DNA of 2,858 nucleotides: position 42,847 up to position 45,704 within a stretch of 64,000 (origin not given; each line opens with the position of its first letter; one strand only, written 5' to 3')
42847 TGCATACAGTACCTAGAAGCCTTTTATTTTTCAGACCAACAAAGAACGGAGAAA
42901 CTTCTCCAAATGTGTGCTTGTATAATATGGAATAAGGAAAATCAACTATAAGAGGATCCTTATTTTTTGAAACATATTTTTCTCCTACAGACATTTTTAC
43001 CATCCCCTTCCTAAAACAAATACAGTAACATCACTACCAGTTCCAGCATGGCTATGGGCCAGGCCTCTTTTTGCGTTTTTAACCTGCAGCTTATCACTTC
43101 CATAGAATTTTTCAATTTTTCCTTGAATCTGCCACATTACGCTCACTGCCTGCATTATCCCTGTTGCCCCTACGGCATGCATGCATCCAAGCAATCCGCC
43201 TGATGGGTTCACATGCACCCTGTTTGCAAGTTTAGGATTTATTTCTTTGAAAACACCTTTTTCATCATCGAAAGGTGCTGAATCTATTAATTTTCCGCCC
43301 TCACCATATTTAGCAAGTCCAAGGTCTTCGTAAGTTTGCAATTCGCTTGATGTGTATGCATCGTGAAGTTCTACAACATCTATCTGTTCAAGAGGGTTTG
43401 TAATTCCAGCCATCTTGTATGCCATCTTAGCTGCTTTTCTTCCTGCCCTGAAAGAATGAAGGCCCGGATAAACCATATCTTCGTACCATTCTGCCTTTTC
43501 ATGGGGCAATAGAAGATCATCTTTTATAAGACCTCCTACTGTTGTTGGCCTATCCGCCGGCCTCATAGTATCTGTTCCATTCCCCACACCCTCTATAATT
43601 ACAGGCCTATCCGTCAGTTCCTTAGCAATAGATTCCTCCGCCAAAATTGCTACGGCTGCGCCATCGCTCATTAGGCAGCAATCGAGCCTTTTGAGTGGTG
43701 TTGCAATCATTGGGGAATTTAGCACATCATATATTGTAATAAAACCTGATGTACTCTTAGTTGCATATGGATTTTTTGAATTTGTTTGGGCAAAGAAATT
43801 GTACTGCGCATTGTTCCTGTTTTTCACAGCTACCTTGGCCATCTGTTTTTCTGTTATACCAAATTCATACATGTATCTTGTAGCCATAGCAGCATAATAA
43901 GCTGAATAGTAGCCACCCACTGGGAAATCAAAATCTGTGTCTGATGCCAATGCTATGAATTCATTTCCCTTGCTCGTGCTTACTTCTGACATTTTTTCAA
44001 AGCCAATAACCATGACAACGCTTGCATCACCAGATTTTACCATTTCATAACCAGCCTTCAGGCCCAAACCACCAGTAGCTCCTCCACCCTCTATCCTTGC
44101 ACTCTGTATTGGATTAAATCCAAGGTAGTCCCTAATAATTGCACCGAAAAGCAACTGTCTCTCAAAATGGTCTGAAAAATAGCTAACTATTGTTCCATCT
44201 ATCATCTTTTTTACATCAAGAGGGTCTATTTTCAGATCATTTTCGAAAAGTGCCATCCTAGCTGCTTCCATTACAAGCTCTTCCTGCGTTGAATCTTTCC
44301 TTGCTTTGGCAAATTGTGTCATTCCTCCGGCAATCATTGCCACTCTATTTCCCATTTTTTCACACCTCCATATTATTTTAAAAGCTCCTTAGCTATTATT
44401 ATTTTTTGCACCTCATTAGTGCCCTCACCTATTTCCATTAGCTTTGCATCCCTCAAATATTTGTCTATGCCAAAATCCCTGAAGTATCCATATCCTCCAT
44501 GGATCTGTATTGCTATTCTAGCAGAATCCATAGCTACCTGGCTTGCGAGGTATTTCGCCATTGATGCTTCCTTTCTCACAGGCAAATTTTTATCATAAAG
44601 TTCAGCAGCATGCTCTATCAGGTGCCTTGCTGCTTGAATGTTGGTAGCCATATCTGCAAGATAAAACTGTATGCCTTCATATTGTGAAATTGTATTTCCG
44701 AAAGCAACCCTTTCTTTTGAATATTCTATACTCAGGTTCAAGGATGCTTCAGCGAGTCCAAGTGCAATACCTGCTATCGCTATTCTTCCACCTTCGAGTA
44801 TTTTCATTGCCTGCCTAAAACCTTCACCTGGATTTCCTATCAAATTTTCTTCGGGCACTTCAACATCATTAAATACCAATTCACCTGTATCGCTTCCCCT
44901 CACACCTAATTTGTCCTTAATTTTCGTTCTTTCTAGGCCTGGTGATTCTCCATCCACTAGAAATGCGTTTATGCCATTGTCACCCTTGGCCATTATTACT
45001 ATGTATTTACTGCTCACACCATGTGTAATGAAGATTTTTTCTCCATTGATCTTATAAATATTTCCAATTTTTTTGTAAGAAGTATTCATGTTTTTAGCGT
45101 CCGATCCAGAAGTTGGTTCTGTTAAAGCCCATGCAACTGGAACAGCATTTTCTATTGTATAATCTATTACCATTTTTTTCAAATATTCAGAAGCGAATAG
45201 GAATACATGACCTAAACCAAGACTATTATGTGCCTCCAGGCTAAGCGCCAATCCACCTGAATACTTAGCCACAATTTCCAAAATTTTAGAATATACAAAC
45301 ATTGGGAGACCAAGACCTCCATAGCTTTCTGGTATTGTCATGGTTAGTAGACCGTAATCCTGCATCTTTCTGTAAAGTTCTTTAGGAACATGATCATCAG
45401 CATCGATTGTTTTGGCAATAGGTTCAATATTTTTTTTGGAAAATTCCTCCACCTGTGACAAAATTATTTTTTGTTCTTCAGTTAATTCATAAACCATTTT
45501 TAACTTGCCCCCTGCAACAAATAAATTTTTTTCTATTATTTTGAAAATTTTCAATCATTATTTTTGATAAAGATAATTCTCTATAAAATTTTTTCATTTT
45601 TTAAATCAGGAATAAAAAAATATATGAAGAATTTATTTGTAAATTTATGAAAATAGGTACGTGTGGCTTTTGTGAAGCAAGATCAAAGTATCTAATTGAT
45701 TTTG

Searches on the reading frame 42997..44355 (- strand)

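Call 70: search_protein_families(library=pfam, proteins=[window:42997-44355:-], max_evalue=0.00001)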
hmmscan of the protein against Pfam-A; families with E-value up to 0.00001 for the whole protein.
window:42997-44355:- (452 aa): 3 families
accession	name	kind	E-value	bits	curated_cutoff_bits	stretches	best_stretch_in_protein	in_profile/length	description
PF22691.2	Thiolase_C_1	-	8.2e-23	81.2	28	1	302-450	17-144/144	Thiolase C-terminal domain-like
PF00108.29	Thiolase_N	-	7.6e-18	65.3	26.4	1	5-242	1-260/260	Thiolase, N-terminal domain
PF02803.24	Thiolase_C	-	8.9e-06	25.8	27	0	307-413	26-100/123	Thiolase, C-terminal domain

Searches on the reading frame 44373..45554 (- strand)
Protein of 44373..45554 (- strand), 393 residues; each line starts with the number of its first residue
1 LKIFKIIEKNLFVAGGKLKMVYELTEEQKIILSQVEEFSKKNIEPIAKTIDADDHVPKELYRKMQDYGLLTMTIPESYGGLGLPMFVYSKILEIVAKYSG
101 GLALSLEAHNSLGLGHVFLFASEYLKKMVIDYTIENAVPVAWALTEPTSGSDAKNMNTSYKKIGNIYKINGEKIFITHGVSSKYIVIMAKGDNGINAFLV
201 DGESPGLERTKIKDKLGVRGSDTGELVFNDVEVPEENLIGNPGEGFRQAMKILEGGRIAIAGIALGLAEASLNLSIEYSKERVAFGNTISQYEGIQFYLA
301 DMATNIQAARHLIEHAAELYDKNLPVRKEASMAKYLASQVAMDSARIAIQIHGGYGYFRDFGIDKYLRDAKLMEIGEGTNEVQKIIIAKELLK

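Call 70: search_protein_families(library=pfam, proteins=[window:44373-45554:-], max_evalue=0.00001)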
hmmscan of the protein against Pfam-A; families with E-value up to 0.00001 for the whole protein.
window:44373-45554:- (393 aa): 4 families
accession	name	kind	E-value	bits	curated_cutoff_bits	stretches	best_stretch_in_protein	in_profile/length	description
PF00441.29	Acyl-CoA_dh_1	-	2.9e-47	161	22.4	1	243-392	1-150/150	Acyl-CoA dehydrogenase, C-terminal domain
PF02771.21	Acyl-CoA_dh_N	-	1.9e-23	83.4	22.9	1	25-129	1-105/113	Acyl-CoA dehydrogenase, N-terminal domain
PF02770.24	Acyl-CoA_dh_M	-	7.8e-23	80.9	33.3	1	141-231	1-97/97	Acyl-CoA dehydrogenase, middle domain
PF08028.16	Acyl-CoA_dh_2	-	8e-19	68.7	22.7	1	259-375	2-128/134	Acyl-CoA dehydrogenase, C-terminal domain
